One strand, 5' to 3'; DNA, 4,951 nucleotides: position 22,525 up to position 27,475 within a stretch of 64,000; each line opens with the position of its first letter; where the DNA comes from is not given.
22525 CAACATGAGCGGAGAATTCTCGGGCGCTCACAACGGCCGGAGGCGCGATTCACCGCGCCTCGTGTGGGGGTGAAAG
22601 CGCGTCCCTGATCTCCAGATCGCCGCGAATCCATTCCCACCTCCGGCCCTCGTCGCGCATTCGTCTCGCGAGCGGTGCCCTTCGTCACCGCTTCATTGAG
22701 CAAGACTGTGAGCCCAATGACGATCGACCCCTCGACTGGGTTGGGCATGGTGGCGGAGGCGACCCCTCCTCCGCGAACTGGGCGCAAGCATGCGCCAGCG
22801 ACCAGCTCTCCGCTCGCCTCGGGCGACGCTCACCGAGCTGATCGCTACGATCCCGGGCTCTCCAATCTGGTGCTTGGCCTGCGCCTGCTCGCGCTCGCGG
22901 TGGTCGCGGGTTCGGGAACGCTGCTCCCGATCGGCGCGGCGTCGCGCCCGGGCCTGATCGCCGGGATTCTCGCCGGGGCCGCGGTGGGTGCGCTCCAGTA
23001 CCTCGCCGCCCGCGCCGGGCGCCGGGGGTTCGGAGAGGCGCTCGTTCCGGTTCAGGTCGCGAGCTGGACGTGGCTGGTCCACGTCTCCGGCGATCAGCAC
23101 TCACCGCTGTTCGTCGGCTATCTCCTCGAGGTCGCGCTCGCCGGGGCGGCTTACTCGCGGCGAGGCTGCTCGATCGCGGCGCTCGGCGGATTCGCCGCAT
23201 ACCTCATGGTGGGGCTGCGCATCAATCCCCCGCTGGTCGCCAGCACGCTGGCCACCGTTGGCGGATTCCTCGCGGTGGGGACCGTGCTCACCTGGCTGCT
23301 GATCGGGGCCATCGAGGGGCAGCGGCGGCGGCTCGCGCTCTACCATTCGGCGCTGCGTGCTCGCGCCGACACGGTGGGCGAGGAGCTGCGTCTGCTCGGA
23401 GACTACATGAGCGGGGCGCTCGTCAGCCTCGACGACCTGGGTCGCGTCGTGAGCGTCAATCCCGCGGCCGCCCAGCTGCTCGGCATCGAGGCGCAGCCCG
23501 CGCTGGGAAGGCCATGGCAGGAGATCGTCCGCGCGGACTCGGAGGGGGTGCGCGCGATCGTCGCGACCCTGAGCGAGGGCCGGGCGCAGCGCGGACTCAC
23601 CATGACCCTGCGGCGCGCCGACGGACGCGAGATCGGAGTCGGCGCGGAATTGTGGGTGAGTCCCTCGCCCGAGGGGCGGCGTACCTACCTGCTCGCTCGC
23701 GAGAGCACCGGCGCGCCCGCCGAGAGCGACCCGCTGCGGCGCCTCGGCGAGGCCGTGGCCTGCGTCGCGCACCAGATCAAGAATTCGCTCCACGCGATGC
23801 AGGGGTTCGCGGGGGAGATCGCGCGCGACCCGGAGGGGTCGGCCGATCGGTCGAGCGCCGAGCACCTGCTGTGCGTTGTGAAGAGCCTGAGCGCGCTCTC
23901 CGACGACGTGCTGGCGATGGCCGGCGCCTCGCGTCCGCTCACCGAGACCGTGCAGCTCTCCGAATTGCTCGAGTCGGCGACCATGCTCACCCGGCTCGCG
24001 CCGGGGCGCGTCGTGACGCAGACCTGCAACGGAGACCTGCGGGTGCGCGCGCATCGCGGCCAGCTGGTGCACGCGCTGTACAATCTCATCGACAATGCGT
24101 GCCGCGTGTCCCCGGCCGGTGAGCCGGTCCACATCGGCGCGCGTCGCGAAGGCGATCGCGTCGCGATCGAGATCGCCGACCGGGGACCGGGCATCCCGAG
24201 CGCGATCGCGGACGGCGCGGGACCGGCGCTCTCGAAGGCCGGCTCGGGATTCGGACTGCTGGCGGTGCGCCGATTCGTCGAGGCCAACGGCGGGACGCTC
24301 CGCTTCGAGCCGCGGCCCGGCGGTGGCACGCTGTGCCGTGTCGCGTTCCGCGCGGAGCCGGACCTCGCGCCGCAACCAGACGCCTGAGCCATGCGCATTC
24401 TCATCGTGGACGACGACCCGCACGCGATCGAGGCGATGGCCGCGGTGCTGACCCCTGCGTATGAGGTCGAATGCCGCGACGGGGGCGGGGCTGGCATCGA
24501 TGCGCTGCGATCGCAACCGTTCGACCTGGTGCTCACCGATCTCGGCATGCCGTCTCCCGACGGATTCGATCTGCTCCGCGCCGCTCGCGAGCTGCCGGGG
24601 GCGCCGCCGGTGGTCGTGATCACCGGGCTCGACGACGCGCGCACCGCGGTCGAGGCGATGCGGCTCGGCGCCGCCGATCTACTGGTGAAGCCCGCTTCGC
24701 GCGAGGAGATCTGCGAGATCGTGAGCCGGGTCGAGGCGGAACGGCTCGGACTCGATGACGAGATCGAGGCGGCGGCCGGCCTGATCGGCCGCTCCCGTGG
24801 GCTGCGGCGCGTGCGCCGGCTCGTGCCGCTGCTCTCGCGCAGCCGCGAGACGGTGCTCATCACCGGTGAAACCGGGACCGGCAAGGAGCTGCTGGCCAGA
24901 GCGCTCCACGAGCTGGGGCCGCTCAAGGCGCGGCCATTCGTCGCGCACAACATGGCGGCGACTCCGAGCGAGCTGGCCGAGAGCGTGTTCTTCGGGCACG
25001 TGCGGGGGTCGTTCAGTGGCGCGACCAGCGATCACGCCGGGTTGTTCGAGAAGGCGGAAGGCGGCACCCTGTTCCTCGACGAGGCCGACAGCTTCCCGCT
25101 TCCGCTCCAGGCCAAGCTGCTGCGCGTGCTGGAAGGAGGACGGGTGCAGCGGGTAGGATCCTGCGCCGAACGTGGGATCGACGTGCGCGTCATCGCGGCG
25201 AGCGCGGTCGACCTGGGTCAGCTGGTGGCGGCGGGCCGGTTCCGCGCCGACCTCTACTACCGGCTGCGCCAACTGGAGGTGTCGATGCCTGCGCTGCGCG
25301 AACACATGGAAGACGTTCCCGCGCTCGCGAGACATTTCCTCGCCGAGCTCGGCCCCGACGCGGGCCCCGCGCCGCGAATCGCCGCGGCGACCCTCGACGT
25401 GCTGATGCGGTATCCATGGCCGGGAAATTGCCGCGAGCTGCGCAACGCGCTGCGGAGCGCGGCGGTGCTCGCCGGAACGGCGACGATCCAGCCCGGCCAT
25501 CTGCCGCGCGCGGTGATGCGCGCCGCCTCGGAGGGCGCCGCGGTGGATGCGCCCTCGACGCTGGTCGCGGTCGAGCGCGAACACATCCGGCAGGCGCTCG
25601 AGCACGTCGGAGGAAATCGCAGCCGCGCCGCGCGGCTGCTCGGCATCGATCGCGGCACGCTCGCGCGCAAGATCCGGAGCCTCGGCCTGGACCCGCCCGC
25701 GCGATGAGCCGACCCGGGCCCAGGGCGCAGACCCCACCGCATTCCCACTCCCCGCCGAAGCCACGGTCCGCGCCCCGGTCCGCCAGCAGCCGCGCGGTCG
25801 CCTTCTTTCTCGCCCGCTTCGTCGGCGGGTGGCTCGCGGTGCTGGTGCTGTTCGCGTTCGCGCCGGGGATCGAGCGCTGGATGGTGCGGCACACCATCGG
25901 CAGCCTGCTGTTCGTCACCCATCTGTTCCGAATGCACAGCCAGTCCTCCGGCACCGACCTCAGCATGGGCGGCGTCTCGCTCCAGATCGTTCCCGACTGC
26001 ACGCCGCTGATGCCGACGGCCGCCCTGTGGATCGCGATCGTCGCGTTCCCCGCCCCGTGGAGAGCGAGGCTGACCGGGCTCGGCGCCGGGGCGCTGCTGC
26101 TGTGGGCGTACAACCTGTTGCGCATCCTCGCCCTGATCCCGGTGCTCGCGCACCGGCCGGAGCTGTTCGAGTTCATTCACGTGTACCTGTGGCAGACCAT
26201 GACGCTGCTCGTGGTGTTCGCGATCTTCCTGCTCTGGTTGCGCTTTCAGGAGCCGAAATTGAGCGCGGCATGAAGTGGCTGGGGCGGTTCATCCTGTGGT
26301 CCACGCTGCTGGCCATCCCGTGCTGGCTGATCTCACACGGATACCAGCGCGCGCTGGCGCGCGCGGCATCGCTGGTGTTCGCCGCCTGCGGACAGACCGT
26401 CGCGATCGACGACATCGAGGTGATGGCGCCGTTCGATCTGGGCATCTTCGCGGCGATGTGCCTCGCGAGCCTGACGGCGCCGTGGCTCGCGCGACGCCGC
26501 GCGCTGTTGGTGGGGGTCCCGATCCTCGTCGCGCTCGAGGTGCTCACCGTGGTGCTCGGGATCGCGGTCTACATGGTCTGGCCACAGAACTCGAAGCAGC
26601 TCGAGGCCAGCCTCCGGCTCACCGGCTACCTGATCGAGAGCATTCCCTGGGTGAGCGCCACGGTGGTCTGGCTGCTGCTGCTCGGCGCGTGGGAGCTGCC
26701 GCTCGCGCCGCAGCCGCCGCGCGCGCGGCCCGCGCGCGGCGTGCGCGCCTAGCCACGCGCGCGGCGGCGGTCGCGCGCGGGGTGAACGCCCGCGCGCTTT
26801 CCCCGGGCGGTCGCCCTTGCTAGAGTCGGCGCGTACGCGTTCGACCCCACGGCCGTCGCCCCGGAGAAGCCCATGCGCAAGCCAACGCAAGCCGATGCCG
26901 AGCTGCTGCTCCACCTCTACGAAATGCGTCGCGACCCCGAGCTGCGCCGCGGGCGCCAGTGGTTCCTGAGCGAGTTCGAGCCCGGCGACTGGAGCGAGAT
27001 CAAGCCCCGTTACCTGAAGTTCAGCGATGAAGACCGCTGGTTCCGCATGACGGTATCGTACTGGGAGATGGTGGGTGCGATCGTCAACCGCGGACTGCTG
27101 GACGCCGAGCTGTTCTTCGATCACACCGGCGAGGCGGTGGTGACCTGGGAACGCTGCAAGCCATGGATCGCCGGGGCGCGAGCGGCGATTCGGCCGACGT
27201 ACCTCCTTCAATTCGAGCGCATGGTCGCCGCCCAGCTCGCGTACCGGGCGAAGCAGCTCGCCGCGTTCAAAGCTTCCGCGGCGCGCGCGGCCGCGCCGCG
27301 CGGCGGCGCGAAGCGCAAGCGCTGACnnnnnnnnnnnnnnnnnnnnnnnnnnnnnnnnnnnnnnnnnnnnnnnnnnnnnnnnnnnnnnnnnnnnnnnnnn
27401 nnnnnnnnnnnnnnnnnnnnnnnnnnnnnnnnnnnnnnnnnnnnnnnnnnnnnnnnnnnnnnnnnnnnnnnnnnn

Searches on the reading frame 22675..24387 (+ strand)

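Call 37: search_protein_families(library=pfam, proteins=[window:22675-24387:+], max_evalue=0.001)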
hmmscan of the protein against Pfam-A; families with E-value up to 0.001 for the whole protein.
window:22675-24387:+ (570 aa): 7 families
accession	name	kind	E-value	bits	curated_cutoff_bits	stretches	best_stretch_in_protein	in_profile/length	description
PF02518.31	HATPase_c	-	9e-17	62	26.4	1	463-559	5-108/111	Histidine kinase-, DNA gyrase B-, and HSP90-like ATPase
PF08448.16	PAS_4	-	1.4e-06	28.9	23.1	1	247-335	6-94/110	PAS fold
PF13426.13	PAS_9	-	1.4e-06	28.9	27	1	249-322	5-77/103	PAS domain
PF00989.32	PAS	-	1.6e-06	28.5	22.6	1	245-338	10-105/113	PAS fold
PF13581.12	HATPase_c_2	-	1.7e-05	25.2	27.4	1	467-537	39-111/127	Histidine kinase-like ATPase domain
PF24820.1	Diguanyl_cycl_sensor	-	0.00015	22.1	28.1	1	243-296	3-57/109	Diguanylate cyclase-like sensor domain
PF13188.13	PAS_8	-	0.00017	21.8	21.8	1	250-290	15-52/65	PAS domain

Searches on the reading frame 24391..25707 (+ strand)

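Call 4: search_protein_families(library=pfam, proteins=[window:24391-25707:+])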
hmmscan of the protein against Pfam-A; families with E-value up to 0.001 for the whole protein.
window:24391-25707:+ (438 aa): 7 families
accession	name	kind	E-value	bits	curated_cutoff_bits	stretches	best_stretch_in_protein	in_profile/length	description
PF00158.32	Sigma54_activat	-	1.6e-57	194.3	20.2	1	131-297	1-167/168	Sigma-54 interaction domain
PF00072.30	Response_reg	-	4.2e-23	82.1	30.2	1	3-111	1-110/111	Response regulator receiver domain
PF14532.12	Sigma54_activ_2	-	1.4e-21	77.7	25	1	132-302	1-138/138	Sigma-54 interaction domain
PF25601.1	AAA_lid_14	-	4.3e-21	75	27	1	303-382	1-81/87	AAA+ ATPase lid domain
PF02954.25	HTH_8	-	1.3e-14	54.1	22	1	392-429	3-40/42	Bacterial regulatory protein, Fis family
PF07724.20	AAA_2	-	4.6e-05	24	27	1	154-273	5-125/166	AAA domain (Cdc48 subfamily)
PF07728.20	AAA_5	-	0.00026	21.5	22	1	155-253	2-96/139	AAA domain (dynein-related subfamily)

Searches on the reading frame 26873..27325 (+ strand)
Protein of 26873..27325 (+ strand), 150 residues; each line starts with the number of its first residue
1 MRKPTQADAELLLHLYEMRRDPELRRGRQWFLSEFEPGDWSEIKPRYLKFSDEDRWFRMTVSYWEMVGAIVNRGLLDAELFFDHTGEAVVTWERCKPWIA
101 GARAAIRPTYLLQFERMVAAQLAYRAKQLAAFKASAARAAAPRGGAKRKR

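Call 4: search_protein_families(library=pfam, proteins=[window:26873-27325:+])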
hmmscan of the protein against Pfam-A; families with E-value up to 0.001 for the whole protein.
window:26873-27325:+ (150 aa): 1 family
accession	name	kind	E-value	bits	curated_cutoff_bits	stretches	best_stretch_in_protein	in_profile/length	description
PF15956.11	DUF4760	-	9.3e-19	68.4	25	1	5-119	2-139/141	Domain of unknown function (DUF4760)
